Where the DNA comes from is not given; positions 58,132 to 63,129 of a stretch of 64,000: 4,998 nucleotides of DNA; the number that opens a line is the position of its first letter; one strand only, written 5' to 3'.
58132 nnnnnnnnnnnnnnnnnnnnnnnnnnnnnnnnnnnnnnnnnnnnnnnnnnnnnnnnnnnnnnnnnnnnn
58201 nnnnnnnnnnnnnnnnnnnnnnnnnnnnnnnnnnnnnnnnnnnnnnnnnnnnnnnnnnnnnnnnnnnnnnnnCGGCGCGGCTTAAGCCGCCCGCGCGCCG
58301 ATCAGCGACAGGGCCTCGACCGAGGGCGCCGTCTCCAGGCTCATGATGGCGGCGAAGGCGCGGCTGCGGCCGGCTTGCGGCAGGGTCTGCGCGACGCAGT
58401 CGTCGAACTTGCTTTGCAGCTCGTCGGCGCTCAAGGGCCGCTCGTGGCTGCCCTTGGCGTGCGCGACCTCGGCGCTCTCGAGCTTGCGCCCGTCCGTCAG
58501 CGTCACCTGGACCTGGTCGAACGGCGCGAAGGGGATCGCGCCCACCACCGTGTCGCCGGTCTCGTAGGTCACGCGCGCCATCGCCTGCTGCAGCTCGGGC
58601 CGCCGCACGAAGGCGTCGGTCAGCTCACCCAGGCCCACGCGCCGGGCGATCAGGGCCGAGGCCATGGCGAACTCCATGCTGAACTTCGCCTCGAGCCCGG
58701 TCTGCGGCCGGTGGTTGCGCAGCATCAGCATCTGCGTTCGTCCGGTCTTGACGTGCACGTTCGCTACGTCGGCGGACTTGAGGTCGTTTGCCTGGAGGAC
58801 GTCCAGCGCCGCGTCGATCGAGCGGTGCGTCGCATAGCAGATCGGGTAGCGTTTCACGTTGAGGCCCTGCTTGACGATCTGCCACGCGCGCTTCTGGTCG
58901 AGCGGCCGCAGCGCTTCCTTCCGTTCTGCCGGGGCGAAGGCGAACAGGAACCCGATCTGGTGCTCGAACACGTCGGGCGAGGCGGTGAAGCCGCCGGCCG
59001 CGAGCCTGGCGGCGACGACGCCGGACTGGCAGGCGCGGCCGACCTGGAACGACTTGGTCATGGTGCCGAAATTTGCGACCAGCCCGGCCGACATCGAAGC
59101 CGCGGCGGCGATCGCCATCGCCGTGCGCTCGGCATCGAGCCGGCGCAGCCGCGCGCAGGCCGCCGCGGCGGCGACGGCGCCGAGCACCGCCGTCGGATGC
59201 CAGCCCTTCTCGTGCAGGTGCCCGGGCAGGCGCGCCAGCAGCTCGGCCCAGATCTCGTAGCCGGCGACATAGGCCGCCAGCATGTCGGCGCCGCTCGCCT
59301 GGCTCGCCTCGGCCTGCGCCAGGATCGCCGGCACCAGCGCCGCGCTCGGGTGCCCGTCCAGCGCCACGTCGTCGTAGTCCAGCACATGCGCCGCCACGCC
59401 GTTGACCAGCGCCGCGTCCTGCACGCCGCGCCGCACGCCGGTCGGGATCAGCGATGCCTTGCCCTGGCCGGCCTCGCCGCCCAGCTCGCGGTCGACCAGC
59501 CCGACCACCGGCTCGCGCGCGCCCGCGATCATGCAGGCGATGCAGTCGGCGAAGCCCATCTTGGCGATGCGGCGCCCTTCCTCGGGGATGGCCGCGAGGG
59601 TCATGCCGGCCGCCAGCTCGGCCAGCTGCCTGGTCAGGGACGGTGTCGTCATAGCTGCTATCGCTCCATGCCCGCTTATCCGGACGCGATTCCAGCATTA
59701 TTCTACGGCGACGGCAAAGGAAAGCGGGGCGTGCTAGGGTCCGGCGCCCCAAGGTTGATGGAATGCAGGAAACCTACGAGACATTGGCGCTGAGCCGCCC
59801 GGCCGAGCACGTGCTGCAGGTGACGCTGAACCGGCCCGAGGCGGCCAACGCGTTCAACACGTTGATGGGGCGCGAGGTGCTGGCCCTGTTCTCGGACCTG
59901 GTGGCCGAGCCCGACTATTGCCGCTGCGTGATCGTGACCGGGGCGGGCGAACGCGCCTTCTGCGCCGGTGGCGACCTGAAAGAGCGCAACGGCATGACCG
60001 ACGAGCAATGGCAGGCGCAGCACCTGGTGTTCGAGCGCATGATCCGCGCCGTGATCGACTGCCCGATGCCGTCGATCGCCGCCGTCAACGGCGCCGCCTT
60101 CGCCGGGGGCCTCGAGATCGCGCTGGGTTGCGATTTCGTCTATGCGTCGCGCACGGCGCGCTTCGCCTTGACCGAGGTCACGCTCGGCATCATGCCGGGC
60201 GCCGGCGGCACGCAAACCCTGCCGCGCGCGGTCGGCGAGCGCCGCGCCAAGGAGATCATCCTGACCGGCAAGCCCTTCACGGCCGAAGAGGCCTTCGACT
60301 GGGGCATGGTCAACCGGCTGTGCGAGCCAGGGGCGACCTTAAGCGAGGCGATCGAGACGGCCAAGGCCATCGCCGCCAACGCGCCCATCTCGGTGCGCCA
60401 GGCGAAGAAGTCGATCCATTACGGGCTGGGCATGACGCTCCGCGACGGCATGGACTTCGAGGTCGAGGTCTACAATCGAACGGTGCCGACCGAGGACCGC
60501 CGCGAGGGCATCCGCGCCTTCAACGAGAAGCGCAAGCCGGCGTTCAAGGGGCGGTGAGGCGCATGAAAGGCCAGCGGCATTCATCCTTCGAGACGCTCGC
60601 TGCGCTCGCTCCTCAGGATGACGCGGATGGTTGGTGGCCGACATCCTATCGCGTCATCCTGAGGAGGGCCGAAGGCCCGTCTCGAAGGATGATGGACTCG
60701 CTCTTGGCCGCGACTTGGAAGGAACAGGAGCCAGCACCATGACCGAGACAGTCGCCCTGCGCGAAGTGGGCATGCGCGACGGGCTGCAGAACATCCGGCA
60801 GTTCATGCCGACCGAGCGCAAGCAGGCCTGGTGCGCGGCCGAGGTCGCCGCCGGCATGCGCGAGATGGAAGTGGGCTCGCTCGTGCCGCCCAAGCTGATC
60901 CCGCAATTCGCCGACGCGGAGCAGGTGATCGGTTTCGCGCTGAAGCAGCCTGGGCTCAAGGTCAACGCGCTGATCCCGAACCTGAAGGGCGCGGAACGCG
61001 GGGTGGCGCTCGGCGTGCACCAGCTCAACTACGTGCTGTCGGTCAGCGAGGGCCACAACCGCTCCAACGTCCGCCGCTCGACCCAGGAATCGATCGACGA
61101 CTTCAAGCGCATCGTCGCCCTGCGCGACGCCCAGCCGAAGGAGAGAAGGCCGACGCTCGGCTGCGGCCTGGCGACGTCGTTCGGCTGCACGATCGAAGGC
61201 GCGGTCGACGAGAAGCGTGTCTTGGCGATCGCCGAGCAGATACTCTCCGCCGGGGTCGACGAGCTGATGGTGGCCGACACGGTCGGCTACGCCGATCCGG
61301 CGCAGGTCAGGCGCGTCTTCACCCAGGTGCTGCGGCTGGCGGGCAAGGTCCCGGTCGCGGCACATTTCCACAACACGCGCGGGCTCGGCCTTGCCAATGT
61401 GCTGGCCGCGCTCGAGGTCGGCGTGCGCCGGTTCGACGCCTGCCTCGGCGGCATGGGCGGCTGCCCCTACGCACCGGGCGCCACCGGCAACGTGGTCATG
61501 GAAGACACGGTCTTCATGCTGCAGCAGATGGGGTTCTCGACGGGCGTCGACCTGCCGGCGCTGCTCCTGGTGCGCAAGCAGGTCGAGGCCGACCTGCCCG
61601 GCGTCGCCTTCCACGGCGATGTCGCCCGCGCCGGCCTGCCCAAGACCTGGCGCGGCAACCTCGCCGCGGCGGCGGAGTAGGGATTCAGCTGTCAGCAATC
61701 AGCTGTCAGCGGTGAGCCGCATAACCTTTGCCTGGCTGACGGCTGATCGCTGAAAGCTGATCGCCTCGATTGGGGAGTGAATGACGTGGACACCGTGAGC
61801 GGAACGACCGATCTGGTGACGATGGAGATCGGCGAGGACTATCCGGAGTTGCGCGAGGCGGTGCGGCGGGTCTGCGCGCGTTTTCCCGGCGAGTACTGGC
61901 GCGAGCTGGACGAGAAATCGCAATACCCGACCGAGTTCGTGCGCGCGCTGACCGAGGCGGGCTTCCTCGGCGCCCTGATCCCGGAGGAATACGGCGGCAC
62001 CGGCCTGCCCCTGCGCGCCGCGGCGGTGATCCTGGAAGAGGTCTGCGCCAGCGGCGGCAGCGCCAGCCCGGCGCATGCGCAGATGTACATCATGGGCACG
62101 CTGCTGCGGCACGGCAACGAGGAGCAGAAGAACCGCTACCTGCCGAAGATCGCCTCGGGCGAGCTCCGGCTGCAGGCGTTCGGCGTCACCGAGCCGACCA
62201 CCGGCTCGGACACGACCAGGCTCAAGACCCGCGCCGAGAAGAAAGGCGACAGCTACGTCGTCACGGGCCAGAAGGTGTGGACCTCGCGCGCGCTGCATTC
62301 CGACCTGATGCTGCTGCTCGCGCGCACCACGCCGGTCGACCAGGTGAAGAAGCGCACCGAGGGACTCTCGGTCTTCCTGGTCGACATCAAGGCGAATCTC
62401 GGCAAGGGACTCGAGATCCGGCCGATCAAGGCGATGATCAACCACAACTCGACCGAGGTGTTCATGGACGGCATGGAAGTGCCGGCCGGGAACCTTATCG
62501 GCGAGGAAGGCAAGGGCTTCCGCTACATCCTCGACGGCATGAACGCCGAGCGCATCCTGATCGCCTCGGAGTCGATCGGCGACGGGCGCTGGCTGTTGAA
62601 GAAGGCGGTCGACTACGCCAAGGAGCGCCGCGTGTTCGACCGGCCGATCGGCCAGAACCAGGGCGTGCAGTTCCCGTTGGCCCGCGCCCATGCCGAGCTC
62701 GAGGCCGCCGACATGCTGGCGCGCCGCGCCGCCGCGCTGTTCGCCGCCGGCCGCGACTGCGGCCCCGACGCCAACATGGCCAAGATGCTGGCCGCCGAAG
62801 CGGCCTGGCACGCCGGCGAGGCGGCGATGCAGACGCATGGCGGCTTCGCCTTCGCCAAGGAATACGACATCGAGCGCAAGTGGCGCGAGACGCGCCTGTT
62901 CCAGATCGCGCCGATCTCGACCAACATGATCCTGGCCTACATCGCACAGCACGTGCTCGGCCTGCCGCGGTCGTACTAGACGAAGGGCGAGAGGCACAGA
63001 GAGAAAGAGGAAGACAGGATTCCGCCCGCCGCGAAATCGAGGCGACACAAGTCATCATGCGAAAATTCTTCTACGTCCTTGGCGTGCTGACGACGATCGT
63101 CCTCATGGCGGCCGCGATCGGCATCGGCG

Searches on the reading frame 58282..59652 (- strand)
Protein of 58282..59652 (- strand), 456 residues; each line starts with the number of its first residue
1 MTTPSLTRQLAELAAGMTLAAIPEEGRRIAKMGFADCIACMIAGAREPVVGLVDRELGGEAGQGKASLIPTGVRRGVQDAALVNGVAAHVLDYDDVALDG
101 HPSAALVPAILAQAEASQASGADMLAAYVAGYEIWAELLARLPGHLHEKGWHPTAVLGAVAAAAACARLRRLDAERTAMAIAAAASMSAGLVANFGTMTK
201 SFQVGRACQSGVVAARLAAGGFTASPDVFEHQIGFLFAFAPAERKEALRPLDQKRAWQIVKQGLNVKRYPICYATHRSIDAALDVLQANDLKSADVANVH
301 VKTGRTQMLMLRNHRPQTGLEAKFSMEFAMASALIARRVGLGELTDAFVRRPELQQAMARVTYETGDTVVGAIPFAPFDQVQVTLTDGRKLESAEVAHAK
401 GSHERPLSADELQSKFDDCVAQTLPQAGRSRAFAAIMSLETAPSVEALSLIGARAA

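Call 67: search_protein_families(library=pfam, proteins=[window:58282-59652:-], max_evalue=0.0001)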
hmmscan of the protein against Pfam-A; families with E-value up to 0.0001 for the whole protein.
window:58282-59652:- (456 aa): 2 families
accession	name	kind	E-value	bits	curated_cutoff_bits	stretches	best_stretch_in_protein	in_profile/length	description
PF03972.19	MmgE_PrpD_N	-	4.9e-56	190.1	32.1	1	8-242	1-238/244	MmgE/PrpD N-terminal domain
PF19305.4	MmgE_PrpD_C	-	2.3e-33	115.9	32.1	1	269-432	1-166/173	MmgE/PrpD C-terminal domain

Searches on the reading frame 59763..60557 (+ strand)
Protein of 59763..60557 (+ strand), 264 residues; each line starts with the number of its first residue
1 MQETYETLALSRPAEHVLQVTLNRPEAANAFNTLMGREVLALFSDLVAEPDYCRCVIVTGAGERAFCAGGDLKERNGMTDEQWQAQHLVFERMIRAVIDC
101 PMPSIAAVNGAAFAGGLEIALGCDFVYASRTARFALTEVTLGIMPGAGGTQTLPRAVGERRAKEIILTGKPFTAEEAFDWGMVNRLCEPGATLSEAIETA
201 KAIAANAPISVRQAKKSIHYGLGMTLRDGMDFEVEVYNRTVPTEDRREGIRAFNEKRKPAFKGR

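Call 67: search_protein_families(library=pfam, proteins=[window:59763-60557:+], max_evalue=0.0001)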
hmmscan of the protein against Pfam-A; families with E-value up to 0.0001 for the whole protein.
window:59763-60557:+ (264 aa): 2 families
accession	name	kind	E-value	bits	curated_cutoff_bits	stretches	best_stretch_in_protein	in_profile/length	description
PF00378.25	ECH_1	-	5.2e-69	232.8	27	1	15-263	4-250/251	Enoyl-CoA hydratase/isomerase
PF16113.10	ECH_2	-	1.2e-34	120.7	27.2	1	19-187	3-172/335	Enoyl-CoA hydratase/isomerase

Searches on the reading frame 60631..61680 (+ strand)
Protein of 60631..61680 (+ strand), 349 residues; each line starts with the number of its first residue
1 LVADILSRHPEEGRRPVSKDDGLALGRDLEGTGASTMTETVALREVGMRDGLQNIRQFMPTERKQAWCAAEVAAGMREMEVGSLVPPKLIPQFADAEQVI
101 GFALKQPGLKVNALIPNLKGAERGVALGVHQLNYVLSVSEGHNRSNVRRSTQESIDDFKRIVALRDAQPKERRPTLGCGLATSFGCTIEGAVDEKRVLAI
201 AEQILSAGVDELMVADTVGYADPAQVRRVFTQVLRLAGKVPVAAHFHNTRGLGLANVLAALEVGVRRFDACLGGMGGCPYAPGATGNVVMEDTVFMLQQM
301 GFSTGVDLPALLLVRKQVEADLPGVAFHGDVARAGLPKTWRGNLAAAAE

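Call 67: search_protein_families(library=pfam, proteins=[window:60631-61680:+], max_evalue=0.0001)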
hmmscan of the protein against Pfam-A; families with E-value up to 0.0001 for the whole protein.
window:60631-61680:+ (349 aa): 1 family
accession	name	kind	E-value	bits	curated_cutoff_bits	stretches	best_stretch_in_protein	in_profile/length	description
PF00682.25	HMGL-like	-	1.5e-41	143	29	1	41-316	2-258/260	HMGL-like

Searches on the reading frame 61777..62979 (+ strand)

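Call 67: search_protein_families(library=pfam, proteins=[window:61777-62979:+], max_evalue=0.0001)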
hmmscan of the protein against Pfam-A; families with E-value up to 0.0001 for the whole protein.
window:61777-62979:+ (400 aa): 4 families
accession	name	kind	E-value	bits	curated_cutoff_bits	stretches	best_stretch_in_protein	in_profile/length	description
PF00441.29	Acyl-CoA_dh_1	-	4.3e-35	121.5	22.4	1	245-393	1-149/150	Acyl-CoA dehydrogenase, C-terminal domain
PF02771.21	Acyl-CoA_dh_N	-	1.2e-27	96.9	22.9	1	21-129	3-113/113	Acyl-CoA dehydrogenase, N-terminal domain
PF02770.24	Acyl-CoA_dh_M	-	5.3e-19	68.6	33.3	1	134-231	1-95/97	Acyl-CoA dehydrogenase, middle domain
PF08028.16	Acyl-CoA_dh_2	-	1.1e-12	48.9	22.7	1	261-374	2-125/134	Acyl-CoA dehydrogenase, C-terminal domain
